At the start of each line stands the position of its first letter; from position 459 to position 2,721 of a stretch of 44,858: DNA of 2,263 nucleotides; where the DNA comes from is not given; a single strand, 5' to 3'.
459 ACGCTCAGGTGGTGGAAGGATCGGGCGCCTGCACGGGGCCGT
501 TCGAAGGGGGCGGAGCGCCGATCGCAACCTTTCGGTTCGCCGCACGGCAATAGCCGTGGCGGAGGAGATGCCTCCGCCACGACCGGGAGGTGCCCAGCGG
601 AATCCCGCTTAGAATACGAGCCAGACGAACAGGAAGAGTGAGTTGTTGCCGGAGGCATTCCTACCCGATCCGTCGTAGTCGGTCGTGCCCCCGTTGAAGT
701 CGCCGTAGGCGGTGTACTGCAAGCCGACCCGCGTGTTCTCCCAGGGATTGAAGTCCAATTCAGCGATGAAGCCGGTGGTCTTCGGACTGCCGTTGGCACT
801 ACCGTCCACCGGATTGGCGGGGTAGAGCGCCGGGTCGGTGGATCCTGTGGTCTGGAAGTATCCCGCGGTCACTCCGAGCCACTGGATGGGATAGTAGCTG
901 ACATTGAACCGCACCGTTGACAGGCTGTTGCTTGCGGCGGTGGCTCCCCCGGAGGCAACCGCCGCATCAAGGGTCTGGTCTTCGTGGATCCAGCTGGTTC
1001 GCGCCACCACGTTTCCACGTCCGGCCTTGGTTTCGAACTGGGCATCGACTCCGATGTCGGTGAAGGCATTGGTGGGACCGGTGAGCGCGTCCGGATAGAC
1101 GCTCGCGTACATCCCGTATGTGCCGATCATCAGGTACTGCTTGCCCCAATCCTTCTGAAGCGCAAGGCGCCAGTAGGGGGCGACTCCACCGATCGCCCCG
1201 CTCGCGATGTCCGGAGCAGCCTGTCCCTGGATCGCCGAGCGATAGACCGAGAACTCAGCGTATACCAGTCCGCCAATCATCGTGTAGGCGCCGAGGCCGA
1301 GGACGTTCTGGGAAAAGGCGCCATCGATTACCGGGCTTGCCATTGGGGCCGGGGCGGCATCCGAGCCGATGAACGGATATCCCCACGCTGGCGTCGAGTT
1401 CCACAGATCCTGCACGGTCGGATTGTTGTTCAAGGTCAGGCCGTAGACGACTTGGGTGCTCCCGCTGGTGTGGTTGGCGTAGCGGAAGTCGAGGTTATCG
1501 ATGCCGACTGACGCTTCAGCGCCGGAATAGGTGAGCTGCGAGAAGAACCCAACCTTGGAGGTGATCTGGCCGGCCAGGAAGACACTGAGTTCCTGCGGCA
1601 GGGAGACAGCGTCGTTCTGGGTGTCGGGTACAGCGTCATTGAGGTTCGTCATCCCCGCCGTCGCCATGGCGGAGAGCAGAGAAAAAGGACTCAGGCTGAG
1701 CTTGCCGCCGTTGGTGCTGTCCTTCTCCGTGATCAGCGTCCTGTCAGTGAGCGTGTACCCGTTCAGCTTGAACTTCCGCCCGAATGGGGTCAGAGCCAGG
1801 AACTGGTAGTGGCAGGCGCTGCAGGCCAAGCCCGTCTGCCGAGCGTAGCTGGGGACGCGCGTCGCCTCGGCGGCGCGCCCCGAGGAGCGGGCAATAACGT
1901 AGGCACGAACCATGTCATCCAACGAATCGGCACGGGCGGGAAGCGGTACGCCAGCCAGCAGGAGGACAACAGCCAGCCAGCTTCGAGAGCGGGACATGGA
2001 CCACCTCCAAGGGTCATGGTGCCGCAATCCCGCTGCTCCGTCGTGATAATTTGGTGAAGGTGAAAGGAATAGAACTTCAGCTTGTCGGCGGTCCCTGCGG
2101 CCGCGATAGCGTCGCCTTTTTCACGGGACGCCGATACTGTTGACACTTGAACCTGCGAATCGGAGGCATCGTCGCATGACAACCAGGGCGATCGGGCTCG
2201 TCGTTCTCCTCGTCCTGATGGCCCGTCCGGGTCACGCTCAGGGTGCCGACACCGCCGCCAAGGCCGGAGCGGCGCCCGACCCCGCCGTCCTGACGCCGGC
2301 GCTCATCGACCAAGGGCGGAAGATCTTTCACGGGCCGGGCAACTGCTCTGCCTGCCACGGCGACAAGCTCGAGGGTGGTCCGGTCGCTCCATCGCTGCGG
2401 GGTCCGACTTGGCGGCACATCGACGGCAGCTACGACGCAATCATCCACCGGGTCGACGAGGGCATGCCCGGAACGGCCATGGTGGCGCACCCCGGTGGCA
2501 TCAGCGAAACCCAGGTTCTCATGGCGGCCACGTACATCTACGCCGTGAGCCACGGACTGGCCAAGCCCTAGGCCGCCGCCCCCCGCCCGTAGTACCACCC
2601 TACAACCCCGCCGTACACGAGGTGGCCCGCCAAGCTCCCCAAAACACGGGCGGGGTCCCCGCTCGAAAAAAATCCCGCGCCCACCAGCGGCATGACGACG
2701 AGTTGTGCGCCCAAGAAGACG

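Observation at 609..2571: Cyc2-like fused monoheme cytochrome-porin divergently paired with a periplasmic cytochrome c: candidate outer-membrane electron conduit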

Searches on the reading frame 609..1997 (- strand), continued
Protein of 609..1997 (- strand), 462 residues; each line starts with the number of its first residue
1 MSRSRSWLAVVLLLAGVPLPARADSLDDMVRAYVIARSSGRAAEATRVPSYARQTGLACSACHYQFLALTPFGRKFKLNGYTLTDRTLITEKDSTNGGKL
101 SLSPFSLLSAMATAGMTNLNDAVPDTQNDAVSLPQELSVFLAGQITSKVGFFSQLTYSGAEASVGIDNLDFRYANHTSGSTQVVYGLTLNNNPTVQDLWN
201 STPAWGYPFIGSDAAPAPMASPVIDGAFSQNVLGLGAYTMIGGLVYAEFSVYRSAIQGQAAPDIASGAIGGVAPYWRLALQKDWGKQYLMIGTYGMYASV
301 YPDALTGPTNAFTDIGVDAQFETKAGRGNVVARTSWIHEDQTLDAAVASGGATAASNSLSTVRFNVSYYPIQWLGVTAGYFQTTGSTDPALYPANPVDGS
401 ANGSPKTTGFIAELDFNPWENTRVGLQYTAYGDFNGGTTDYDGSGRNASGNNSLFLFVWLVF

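Call 44: fold_search(model_id=the predicted structure, library=pdb)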
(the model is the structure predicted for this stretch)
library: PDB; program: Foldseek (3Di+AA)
matches with E <= 10: 884; with E <= 0.001: 258
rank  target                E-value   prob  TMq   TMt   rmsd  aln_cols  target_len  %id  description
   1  6ehe                  3.3e-09  1.00  0.42  0.59   7.3       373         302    9  OmpTdeltaL8 (loop L8 deletion mutant of OmpT), an outer membrane protein of Vibrio cholerae (released 2018-04-25)
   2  6ehd                  5.8e-09  1.00  0.42  0.56   8.6       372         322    9  OmpT (in-vitro folded), an outer membrane protein of Vibrio cholerae (released 2018-04-25)
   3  4d64_A                2.4e-08  1.00  0.47  0.59   7.0       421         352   13  Structure of porin Omp-Pst1 from P. stuartii; the crystallographic symmetry generates a dimer of trimers. (released 2016-03-09)
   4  5oyk                  2.4e-08  1.00  0.40  0.54   8.6       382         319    9  Outer-membrane expressed OmpT of Vibrio cholerae (released 2018-04-25)
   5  1opf_A                2.6e-08  1.00  0.44  0.57   7.3       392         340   12  THE STRUCTURE OF OMPF PORIN IN A TETRAGONAL CRYSTAL FORM (released 1995-02-07)
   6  4kr8_B                3.4e-08  1.00  0.44  0.57   7.6       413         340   14  Salmonella typhi OmpF complex with Daunomycin (released 2014-05-28)
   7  2fgq                  3.5e-08  1.00  0.45  0.59   7.1       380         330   14  High resolution X-ray structure of Omp32 in complex with malate (released 2006-01-31)
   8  9a2y_MODEL_1_A        3.7e-08  1.00  0.44  0.54   7.6       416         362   13  Model of E. coli OmpF by in-cell photo-crosslinking MS and deep learning (released 2023-02-24)
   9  9j9l                  3.9e-08  1.00  0.43  0.55   7.9       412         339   13  artificial mononuclear Zn-bound metalloprotein 1 (M1:Zn) (released 2025-07-02)
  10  9j9n_A                4.2e-08  1.00  0.43  0.57   7.5       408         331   12  artificial mononuclear Zn-bound metalloprotein 2 (M2:Zn) (released 2025-07-02)
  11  4kr8_A                4.4e-08  1.00  0.42  0.54   8.1       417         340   13  Salmonella typhi OmpF complex with Daunomycin (released 2014-05-28)
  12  3nsg_A                5.7e-08  1.00  0.45  0.58   7.1       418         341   14  Crystal Structure of OmpF, an Outer Membrane Protein from Salmonella typhi (released 2011-07-13)
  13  2o4v_A                5.7e-08  1.00  0.46  0.51  10.1       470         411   11  An arginine ladder in OprP mediates phosphate specific transfer across the outer membrane (released 2006-12-26)
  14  8jto                  6.4e-08  1.00  0.48  0.62   6.2       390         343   12  Outer membrane porin of Burkholderia pseudomallei (BpsOmp38) in complex with ceftazidime (released 2024-06-26)
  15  1gfq                  6.4e-08  1.00  0.44  0.56   7.4       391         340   13  OMPF PORIN (MUTANT R82C) (released 1996-12-07)
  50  4rjw                  6.6e-07  1.00  0.47  0.50   9.4       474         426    8  Crystal structure of Pseudomonas aeruginosa OprO (released 2015-10-21)
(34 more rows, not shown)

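Call 45: find_related_loci(query=window:609-1997:-, collection=metagenome_contigs, flank=6000)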
Query window:609-1997:- (462 aa) in metagenome_contigs; peptide patterns used: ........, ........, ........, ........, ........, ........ (x = any residue, [..] = any of these).
600 stretches matched a pattern (row limit reached: there are more); 587 encode a relative of the query (tblastn E <= 1e-3); the best 80 are kept; 80 distinct loci.
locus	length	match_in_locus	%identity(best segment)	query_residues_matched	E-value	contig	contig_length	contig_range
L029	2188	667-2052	100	1-462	0e+0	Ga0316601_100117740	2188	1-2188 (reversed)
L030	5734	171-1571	77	1-462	0e+0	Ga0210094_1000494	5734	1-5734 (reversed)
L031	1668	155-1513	67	8-462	0e+0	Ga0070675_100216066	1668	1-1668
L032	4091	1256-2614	64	7-462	0e+0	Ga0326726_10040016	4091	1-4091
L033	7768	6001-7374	63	1-462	0e+0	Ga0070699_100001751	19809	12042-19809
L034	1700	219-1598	64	6-462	0e+0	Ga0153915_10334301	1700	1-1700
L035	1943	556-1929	65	3-462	0e+0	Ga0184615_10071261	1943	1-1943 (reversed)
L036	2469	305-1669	63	5-462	0e+0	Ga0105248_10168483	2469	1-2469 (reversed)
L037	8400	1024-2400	62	1-462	0e+0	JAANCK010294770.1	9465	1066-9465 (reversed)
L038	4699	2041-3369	61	3-462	0e+0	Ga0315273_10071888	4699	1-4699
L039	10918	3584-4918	56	21-462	4e-170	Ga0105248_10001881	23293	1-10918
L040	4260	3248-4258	73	1-337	6e-172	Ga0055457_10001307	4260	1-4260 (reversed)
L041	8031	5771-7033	52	48-462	6e-143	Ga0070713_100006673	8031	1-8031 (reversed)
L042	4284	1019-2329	51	33-462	6e-145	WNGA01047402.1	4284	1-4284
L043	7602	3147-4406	53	48-462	1e-140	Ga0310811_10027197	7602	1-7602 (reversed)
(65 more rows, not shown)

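Call 48: search_protein_families(library=pfam, proteins=[L001:6067-7275:+, L001:7330-7950:+], max_evalue=0.01)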
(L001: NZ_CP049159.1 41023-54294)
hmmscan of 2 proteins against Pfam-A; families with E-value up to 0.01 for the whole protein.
L001:6067-7275:+ (402 aa): 0 families

L001:7330-7950:+ (206 aa): 4 families
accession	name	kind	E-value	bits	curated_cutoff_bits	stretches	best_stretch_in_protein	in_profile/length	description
PF00034.26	Cytochrom_C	-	2e-19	71.1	21.3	2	123-205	2-88/90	Cytochrome c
PF13442.11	Cytochrome_CBB3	-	7.3e-17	61.9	27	2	123-203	4-68/68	Cytochrome C oxidase, cbb3-type, subunit III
PF09086.16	DUF1924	-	0.00055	20.7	22.5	0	122-154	8-42/96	Domain of unknown function (DUF1924)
PF09699.15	Paired_CXXCH_1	-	0.0049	17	20.6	0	35-52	4-21/41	Doubled CXXCH motif (Paired_CXXCH_1)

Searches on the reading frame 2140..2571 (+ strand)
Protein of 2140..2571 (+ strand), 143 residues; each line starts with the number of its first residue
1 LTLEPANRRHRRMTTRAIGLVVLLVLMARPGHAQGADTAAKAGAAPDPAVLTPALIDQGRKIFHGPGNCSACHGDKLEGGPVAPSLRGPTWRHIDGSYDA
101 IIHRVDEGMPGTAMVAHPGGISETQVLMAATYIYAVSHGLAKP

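Call 3: search_protein_families(library=pfam, proteins=[window:2140-2571:+], max_evalue=1)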
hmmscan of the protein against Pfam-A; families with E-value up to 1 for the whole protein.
window:2140-2571:+ (143 aa): 4 families
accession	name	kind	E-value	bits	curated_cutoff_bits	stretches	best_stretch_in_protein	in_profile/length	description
PF13442.11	Cytochrome_CBB3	-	7.2e-08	33.1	27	1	56-133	3-68/68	Cytochrome C oxidase, cbb3-type, subunit III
PF00034.26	Cytochrom_C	-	1.7e-05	26.4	21.3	1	57-109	2-63/90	Cytochrome c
PF04956.18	TrbC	-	0.085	13.5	27.9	1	8-40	5-35/98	TrbC/VIRB2 pilin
PF19335.5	HMBD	-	0.33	11.4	23.6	1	62-78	11-26/28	Heavy metal binding domain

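Call 4: search_protein_families(library=ncbifam, proteins=[window:2140-2571:+], max_evalue=1)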
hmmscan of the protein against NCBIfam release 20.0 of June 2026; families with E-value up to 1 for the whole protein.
window:2140-2571:+ (143 aa): 12 families
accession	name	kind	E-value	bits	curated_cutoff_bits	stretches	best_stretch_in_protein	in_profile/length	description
NF050122.1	bc1_QcrC_actin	exception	9.6e-07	28.4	200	1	17-139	5-120/253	cytochrome bc1 complex diheme cytochrome c subunit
TIGR00782.1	ccoP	equivalog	3.6e-06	26.5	179.95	1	53-138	200-283/285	cytochrome-c oxidase, cbb3-type subunit III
NF045773.1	cytochro_C550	exception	4.7e-06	26.5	125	1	18-113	15-103/118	cytochrome c550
NF011054.0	PRK14486.1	equivalog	9.8e-06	25.3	447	1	34-135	193-289/294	putative bifunctional cbb3-type cytochrome c oxidase subunit II/cytochrome c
NF033864.1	cytochrome579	equivalog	0.00012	21.9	280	1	36-84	29-78/179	cytochrome 579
NF045930.1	Cytc6PetJCyano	equivalog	0.00017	21.5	135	1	56-135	28-104/110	cytochrome c6 PetJ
NF045774.1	cytochro_C551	exception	0.00031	20.7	118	1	23-110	13-90/110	cytochrome c551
TIGR03872.1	cytochrome_MoxG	equivalog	0.0023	18.1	147.8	1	48-134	36-119/133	cytochrome c(L), periplasmic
TIGR04485.1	thiosulf_SoxX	equivalog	0.019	15.6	61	1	67-117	3-57/78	sulfur oxidation c-type cytochrome SoxX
TIGR04494.1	c550_PedF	equivalog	0.02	14.8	122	1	67-88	60-81/133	cytochrome c-550 PedF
TIGR03045.1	PS_II_C550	equivalog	0.063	12.9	177.75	1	20-74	12-67/159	photosystem II cytochrome c-550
TIGR02603.1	CxxCH_TIGR02603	domain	0.16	12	68.15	1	57-91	4-37/134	putative heme-binding domain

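Call 57: search_solved_structures(query=window:2176-2571:+, max_evalue=0.01, show_alignments=1)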
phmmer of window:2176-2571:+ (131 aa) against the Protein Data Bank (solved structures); distinct sequences matched with E-value up to 0.01: 10.
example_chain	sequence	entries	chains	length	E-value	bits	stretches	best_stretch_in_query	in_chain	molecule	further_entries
8smr_G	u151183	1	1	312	4e-07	33.3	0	28-96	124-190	Cbb3-type cytochrome c oxidase subunit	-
8snh_G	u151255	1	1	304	2.4e-06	30.8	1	40-126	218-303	Cbb3-type cytochrome c oxidase subunit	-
9g83_v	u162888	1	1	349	2e-05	27.8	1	42-126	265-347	Cbb3-type cytochrome c oxidase subunit CcoP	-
6xkw_p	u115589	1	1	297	0.00053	23.2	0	46-126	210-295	Cbb3-type cytochrome c oxidase subunit CcoP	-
3mk7_C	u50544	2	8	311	0.00071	22.8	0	30-89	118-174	Cytochrome c oxidase, cbb3-type, subunit P | Cbb3-type cytochrome c oxidase subunit CcoP1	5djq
1a2s_A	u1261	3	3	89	0.00074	22.7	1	47-125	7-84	CYTOCHROME C6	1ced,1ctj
9se7_T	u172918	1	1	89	0.0059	19.8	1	47-123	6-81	Cytochrome c6, chloroplastic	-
1cyi_A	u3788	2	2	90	0.0061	19.8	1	47-123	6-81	CYTOCHROME C6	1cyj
1c6s_A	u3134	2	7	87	0.0068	19.6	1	46-122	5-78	CYTOCHROME C6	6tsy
6tr1_E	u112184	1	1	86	0.0073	19.5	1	46-122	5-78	Cytochrome c6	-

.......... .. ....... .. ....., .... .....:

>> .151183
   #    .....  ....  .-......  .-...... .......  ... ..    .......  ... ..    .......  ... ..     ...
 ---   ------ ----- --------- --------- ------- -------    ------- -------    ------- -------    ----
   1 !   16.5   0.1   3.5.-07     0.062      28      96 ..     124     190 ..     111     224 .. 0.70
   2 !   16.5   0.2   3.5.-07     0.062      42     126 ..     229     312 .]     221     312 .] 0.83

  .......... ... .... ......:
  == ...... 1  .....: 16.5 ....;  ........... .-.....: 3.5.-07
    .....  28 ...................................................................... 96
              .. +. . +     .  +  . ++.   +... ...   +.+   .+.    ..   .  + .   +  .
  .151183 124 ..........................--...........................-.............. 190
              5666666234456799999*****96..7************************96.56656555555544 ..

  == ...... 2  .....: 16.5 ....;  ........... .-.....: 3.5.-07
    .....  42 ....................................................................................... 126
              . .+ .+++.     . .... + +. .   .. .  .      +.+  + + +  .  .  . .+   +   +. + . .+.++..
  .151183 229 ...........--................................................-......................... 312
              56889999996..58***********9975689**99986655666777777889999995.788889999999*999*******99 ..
